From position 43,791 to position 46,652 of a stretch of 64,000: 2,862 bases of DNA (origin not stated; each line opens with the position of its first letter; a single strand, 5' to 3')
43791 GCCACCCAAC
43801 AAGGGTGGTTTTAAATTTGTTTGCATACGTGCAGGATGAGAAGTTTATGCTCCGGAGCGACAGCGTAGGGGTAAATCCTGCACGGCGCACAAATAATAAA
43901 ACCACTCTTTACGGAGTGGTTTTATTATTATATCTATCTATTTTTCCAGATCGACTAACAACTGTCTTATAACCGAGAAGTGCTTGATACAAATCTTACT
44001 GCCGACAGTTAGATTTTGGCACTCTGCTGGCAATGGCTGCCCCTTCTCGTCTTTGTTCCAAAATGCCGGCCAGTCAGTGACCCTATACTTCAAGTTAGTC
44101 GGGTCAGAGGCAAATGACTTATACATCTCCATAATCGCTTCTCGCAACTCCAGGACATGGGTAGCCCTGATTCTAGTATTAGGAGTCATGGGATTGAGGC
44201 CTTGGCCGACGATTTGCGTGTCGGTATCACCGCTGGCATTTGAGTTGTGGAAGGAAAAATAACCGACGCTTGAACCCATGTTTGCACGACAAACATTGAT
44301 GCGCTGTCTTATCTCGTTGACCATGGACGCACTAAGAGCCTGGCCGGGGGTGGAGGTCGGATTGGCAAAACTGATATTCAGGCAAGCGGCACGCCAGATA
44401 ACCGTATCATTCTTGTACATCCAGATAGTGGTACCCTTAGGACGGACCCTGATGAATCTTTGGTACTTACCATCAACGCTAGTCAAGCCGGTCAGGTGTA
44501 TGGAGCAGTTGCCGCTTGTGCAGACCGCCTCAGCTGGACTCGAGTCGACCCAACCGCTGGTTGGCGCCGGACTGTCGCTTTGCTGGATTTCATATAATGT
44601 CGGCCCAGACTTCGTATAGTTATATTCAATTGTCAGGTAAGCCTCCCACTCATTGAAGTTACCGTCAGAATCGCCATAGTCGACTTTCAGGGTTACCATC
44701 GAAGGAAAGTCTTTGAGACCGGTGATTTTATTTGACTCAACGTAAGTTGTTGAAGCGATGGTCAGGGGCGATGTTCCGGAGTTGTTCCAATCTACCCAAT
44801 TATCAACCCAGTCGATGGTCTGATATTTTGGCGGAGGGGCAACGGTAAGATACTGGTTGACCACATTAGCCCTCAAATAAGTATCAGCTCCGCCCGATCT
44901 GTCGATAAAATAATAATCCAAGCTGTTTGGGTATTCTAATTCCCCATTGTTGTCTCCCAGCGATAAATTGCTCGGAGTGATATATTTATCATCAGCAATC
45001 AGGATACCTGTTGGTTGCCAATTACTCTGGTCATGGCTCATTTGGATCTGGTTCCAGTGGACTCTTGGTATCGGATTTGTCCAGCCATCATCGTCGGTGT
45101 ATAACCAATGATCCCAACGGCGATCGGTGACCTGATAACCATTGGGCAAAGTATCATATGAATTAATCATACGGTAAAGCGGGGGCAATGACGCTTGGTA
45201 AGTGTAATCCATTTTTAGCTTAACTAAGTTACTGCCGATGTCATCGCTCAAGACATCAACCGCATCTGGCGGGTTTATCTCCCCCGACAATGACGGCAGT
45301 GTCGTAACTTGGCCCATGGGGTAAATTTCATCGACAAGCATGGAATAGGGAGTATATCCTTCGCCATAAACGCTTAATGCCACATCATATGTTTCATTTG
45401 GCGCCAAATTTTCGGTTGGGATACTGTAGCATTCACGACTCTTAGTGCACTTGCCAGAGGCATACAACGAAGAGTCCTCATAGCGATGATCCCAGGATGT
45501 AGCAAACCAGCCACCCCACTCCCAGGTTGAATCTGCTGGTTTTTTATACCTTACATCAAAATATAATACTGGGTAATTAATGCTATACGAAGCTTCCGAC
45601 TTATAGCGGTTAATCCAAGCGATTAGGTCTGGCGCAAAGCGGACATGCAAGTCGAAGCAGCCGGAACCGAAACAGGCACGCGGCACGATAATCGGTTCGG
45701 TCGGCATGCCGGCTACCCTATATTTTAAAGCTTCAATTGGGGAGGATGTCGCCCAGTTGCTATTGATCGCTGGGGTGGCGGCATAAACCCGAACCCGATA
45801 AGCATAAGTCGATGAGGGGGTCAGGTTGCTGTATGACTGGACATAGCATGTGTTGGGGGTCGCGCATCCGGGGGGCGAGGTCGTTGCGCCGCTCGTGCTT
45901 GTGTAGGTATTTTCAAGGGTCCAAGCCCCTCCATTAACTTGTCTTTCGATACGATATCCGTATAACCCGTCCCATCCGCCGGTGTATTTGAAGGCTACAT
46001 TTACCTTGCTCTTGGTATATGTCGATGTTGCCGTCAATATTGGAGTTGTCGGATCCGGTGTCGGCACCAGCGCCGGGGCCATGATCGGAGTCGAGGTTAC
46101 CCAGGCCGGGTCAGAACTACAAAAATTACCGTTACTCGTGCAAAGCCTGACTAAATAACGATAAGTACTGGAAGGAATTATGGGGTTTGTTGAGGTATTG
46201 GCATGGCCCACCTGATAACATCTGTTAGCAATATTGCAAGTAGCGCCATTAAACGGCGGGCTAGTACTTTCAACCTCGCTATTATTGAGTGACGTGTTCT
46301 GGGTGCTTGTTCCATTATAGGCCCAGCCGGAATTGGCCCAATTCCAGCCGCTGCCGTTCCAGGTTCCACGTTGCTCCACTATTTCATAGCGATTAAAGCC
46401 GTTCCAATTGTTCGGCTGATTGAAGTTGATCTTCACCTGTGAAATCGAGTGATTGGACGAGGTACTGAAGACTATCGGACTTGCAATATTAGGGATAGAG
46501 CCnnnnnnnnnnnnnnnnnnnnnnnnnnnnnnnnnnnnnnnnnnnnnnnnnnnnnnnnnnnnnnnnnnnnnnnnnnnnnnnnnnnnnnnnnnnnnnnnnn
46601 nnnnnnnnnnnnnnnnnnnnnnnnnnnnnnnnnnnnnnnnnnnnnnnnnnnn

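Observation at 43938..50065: Three-gene surface operon with a ~1656-aa protein organised as an internal (A-A-A-B)x2 super-repeat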

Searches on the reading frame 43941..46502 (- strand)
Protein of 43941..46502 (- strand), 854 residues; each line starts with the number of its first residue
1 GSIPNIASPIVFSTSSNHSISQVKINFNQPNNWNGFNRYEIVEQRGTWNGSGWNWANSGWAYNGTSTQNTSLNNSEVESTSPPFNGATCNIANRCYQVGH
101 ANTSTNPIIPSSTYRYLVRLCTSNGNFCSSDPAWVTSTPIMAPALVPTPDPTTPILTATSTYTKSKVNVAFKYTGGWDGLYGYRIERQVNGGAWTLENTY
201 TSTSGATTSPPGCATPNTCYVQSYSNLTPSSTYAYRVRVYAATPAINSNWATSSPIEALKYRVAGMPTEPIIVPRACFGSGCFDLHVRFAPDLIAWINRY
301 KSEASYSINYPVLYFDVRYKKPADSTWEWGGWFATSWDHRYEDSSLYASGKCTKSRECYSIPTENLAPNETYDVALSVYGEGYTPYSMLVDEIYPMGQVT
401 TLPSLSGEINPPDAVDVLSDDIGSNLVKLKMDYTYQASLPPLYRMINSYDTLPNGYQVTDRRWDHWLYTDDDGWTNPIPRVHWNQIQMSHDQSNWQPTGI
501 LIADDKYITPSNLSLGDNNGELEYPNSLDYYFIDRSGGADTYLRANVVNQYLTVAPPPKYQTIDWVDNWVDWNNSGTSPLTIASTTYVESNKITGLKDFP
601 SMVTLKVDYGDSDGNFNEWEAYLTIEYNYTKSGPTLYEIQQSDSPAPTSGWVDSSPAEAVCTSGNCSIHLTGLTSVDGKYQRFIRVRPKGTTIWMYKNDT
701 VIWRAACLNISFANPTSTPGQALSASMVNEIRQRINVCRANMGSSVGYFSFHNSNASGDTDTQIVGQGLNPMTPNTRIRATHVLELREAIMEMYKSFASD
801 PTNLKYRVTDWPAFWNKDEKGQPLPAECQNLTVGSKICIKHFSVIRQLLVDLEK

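Call 29: search_solved_structures(query=A2, max_evalue=10)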
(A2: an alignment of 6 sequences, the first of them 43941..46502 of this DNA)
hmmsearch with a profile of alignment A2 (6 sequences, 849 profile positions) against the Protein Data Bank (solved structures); distinct sequences matched with E-value up to 10: 1.
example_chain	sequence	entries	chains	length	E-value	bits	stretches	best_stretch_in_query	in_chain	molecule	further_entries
9eah_A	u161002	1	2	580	0.49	11.5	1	167-255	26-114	Nanobody AT209,Type-1 angiotensin II receptor,Soluble cytochrome b562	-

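Call 40: predict_structure(alignment_id=A2)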
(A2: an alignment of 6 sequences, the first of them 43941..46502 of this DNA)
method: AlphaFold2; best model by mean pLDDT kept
length: 854 residues; sequences in the alignment: 6
mean_pLDDT: 52.0   pTM: 0.31
mean pLDDT of the five models: 52.0, 50.6, 49.3, 48.7, 45.8
residues with pLDDT >= 90: 9; 70-90: 152; 50-70: 273; < 50: 420
segments of 3 or more residues with pLDDT < 50: 1-8, 17-20, 30-34, 70-93, 124-127, 130-132, 145-151, 156-165, 208-214, 243-245, 259-265, 305-309, 338-340, 383-386, 406-412, 414-427, 432-601, 629-634, 677-679, 703-726, 736-777, 794-822, 825-837, 851-854
pLDDT, mean of each block of 10 residues (from residue 1): 42 52 64 58 78 78 63 29 37 60 71 76 51 61 48 45 53 58 80 80 54 51 65 78 59 65 56 70 78 64 50 77 82 60 58 69 78 82 48 78 56 46 45 44 27 30 31 29 37 39 26 21 22 34 42 32 27 28 27 35 61 57 61 57 59 62 63 54 63 57 44 40 47 49 37 34 30 45 53 46 36 45 48 43 52 45
secondary structure, 60 per line:
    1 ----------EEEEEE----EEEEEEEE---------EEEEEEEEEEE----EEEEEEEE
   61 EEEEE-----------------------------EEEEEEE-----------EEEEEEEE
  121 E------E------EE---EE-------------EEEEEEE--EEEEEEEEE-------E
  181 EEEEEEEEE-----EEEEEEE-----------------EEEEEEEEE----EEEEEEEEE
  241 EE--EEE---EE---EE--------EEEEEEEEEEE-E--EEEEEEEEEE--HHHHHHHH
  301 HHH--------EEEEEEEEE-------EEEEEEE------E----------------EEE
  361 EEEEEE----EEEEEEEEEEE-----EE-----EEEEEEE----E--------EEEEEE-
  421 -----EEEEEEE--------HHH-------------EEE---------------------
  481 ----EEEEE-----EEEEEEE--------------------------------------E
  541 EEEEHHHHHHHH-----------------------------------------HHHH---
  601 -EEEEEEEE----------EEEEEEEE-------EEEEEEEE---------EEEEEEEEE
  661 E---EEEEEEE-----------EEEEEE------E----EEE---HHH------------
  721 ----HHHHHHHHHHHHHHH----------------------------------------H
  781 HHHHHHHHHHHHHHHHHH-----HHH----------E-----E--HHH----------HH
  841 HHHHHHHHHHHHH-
elements in order (helices of 4 or more, strands of 3 or more residues): E11-16 E21-28 E38-48 E53-65 E95-101 E113-121 E155-161 E164-172 E180-189 E195-201 E219-227 E232-242 E245-247 E266-276 E281-290 H293-303 E312-320 E328-334 E358-366 E371-381 E394-400 E414-419 E426-432 E457-459 E485-489 E495-501 E540-544 H545-552 H594-597 E602-609 E620-627 E635-642 E652-661 E665-671 E683-688 E700-702 H725-739 H780-798 H839-853
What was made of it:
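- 43941..44402 (-): C-terminal domain (residues 1503-1656). It has three helix repeats: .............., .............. and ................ A conserved pair C1509/C1540 is present. It is a diverged member of a widespread, unnamed three-repeat C-terminal domain. Three helices in a low-confidence model (call 40).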

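Call 43: search_protein_representatives(alignment_id=A2)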
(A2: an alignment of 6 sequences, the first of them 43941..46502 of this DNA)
Query: 6 sequences, 849 profile positions. Proteins with E-value up to 0.001 (for the whole library): 6; up to 1e-10: 5; up to 1e-30: 3. The best 6 are listed.
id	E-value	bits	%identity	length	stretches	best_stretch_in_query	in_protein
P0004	0.0e+00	1712.0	-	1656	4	1-849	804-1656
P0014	0.0e+00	1102.1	-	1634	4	1-849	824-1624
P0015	1.9e-39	151.9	-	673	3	602-842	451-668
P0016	7.8e-19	83.7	-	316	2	65-259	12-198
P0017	1.5e-18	82.8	-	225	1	617-842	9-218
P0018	1.8e-04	36.1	-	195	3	765-790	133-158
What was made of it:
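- Tried and rejected: The exhaustive HMMER search of 1.84 billion representatives, using the unit-2-plus-C-terminal-domain profile, found 6 proteins (call 43).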

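Call 45: search_protein_families(library=pfam, proteins=[P0015, P0016, P0017, P0018], max_evalue=1)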
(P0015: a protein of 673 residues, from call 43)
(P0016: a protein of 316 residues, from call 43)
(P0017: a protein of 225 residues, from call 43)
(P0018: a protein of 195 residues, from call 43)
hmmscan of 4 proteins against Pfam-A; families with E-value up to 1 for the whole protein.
P0015 (673 aa): 4 families
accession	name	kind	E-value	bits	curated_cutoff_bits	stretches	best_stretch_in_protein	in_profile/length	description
PF00041.27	fn3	-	1.7e-05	25.4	25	2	444-522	3-67/84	Fibronectin type III domain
PF25059.1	FN3_DSCAM-DSCAML_C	-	0.0026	18.5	39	0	109-138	44-73/89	DSCAM/DSCAML C-terminal Fn3-like domain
PF16656.11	Pur_ac_phosph_N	-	0.046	14.7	30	1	448-525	5-82/93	Purple acid Phosphatase, N-terminal domain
PF25788.1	Ig_Rha78A_N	-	0.07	13.8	27.4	1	99-144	56-100/105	Rha78A-like, N-terminal immunoglobulin domain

P0016 (316 aa): 5 families
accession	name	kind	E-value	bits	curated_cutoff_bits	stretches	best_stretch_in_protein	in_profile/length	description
PF16655.11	PhoD_N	-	1.2e-06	29.5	30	1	151-182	53-82/90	PhoD-like phosphatase, N-terminal domain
PF16656.11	Pur_ac_phosph_N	-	9.2e-06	26.6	30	2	119-176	19-80/93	Purple acid Phosphatase, N-terminal domain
PF00041.27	fn3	-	0.069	13.8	25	1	146-187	41-80/84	Fibronectin type III domain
PF18807.6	TTc_toxin_rep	-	0.091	13.1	29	0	205-224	19-38/45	Tripartite Tc toxins repeat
PF18887.5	MBG_3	-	0.25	11.9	25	1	205-226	18-39/72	MBG domain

P0017 (225 aa): 0 families

P0018 (195 aa): 2 families
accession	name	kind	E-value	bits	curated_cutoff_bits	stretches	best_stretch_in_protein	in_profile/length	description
PF22105.2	DUF6943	-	0.1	13.2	27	0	94-119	64-89/131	Family of unknown function (DUF6943)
PF10036.14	RLL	-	0.35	11.2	24.6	0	166-189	200-223/253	RNA transcription, translation and transport factor protein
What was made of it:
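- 46497..46781 (-): Unit 1, Y domain (residues 710-804): FN3-like, with C761-x5-C767. The homologous module of P0015 reaches Pfam fn3 at 25.4 bits against a cut-off of 25 (call 45).
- On Fibronectin type III domain (Pfam PF00041, E-set clan): The homologous Y module of P0015 scores 25.4 bits against a cut-off of 25 (call 45).
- The homologue P0015 reaches Pfam fn3 at its cut-off, and P0016 matches the FN3-like PhoD_N and Pur_ac_phosph_N just under theirs (call 45).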

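Call 46: search_protein_families(library=phrogs, proteins=[P0015, P0017, P0018], max_evalue=1)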
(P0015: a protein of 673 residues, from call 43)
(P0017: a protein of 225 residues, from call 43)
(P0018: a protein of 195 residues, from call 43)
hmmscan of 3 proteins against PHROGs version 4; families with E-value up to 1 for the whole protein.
P0015 (673 aa): 2 families
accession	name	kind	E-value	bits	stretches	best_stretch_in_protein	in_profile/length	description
phrog_6977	-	tail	3.2e-05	24.5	1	434-523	145-225/284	minor tail protein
phrog_17478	-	unknown function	0.17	13.3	1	192-230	11-49/79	-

P0017 (225 aa): 2 families
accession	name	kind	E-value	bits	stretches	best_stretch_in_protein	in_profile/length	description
phrog_9283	-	unknown function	0.3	12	1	165-201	82-115/128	-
phrog_25126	-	unknown function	0.34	12.1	0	94-117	30-53/55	-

P0018 (195 aa): 2 families
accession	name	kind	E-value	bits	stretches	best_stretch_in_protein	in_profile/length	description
phrog_31780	-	unknown function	0.043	15.5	1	65-120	64-117/125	-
phrog_27109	-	unknown function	0.094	14.1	1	123-145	52-74/87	-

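Call 57: fold_search(model_id=the predicted structure, library=pdb)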
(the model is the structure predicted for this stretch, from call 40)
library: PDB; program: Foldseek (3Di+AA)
matches with E <= 10: 1975; with E <= 0.001: 155
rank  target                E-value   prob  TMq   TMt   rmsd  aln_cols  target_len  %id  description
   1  3t1w                  1.6e-10  1.00  0.14  0.26  19.5       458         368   12  Structure of the four-domain fragment Fn7B89 of oncofetal fibronectin (released 2012-03-21)
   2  8ave_B                6.1e-10  1.00  0.14  0.16  30.7       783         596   10  Human leptin in complex with the human LEP-R ectodomain fused to a C-terminal trimeric isoleucine GCN4 zipper (2:2 mod (released 2023-04-05)
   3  5n47_D                1.0e-09  1.00  0.14  0.33  14.4       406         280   12  Structure of Anticalin N7E in complex with the three-domain fragment Fn7B8 of human oncofetal fibronectin (released 2018-02-14)
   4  7v3p_A                3.1e-09  1.00  0.09  0.10  24.3       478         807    9  Cryo-EM structure of the IGF1R/insulin complex (released 2022-08-17)
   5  5n47_F                4.5e-09  1.00  0.13  0.30  13.4       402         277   13  Structure of Anticalin N7E in complex with the three-domain fragment Fn7B8 of human oncofetal fibronectin (released 2018-02-14)
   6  8bnq_A                5.0e-09  1.00  0.11  0.26  24.1       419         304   12  Crystal structure of the FnIII-tandem A84-A86 from the A-band of titin (released 2023-04-12)
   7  8wa2_A                1.3e-08  1.00  0.15  0.09  25.6       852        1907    7  cryo-EM structure of native mastigonemes isolated from Chlamydomonas reinhardtii at 3.0 angstrom resolution (released 2024-04-10)
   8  8peq_A                1.4e-08  1.00  0.13  0.30  16.9       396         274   12  Complex of diubiquitin-derived artificial binding protein (Affilin) variant Af2 with its target oncofetal fibronectin  (released 2024-06-26)
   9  8avd_B                1.5e-08  1.00  0.14  0.22  14.8       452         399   11  Cryo-EM structure for a 3:3 complex between mouse leptin and the mouse LEP-R ectodomain (local refinement) (released 2023-04-05)
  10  8avb_B                2.1e-08  1.00  0.12  0.15  33.3       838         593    9  Cryo-EM structure for mouse leptin in complex with the mouse LEP-R ectodomain (1:2 mLEP:mLEPR model). (released 2023-04-05)
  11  8u18_A                2.5e-08  1.00  0.15  0.26  23.2       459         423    9  Cryo-EM structure of murine Thrombopoietin receptor ectodomain in complex with Tpo (released 2024-02-07)
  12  8v29_C                3.0e-08  1.00  0.11  0.12  21.6       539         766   10  Cryo-EM structure of human type I OSM receptor complex: model for full extracellular assembly (released 2024-11-20)
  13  8dh8_A                3.9e-08  1.00  0.13  0.15  31.5       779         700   10  Leptin-bound leptin receptor complex-full ECD (released 2023-04-19)
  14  8qy5_A                4.3e-08  1.00  0.12  0.16  21.6       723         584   10  Structure of interleukin 6. (released 2024-02-21)
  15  3wcy_A                5.0e-08  1.00  0.13  0.25  17.2       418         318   12  Murine Ifnar1 in complex with interferon-beta (released 2013-07-24)
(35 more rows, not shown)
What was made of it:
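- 45267..46496 (-): Unit 2, three A-type FN3-like modules: B1 residues 805-948 (b-type, second Cys pair C923/C930), B2 949-1075 (a-type), B3 1076-1214. Foldseek returns tandem FN3 arrays with E down to 1.6e-10 (call 57).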

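Call 59: search_dna_similar(query=P0018, collection=phages, mode=protein, max_evalue=0.01, max_rows=20)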
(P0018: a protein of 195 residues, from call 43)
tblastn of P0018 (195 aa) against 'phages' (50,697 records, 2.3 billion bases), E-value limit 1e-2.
No match.

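Call 61: find_encoding_contigs(protein=P0015, flank=8000, max_places=4)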
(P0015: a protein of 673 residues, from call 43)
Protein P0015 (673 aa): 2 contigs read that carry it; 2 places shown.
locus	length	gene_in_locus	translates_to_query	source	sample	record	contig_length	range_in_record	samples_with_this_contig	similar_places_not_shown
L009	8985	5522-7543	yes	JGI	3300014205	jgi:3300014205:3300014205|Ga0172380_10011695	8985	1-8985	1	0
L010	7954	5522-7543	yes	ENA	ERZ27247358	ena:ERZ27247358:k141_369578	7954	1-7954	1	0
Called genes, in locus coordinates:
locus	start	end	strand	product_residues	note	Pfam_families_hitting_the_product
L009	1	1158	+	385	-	?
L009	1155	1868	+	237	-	PF13507:GATase_5, PF00117:GATase (weak)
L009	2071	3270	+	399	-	-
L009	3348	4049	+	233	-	PF02353:CMAS (weak), PF08003:Methyltransf_9 (weak), PF13489:Methyltransf_23, PF05175:MTS (weak), PF13847:Methyltransf_31, PF08241:Methyltransf_11, PF08242:Methyltransf_12, PF13649:Methyltransf_25, +1 more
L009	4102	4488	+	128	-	-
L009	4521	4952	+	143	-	-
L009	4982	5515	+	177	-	-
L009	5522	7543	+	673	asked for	PF00041:fn3 (faint)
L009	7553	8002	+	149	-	-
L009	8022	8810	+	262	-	-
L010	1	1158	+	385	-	?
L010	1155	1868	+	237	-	PF13507:GATase_5, PF00117:GATase (weak)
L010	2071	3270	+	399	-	-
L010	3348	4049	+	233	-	PF02353:CMAS (weak), PF08003:Methyltransf_9 (weak), PF13489:Methyltransf_23, PF05175:MTS (weak), PF13847:Methyltransf_31, PF08241:Methyltransf_11, PF08242:Methyltransf_12, PF13649:Methyltransf_25, +1 more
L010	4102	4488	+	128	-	-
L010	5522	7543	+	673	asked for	PF00041:fn3 (faint)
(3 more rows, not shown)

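Call 62: find_encoding_contigs(protein=P0018, flank=8000, max_places=4)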
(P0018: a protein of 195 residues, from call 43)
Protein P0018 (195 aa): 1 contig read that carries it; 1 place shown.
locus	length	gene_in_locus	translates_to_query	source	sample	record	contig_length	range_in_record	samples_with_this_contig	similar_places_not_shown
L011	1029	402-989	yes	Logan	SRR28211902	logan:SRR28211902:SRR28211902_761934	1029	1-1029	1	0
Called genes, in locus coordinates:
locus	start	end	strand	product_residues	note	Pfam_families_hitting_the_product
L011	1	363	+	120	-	?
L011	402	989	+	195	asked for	-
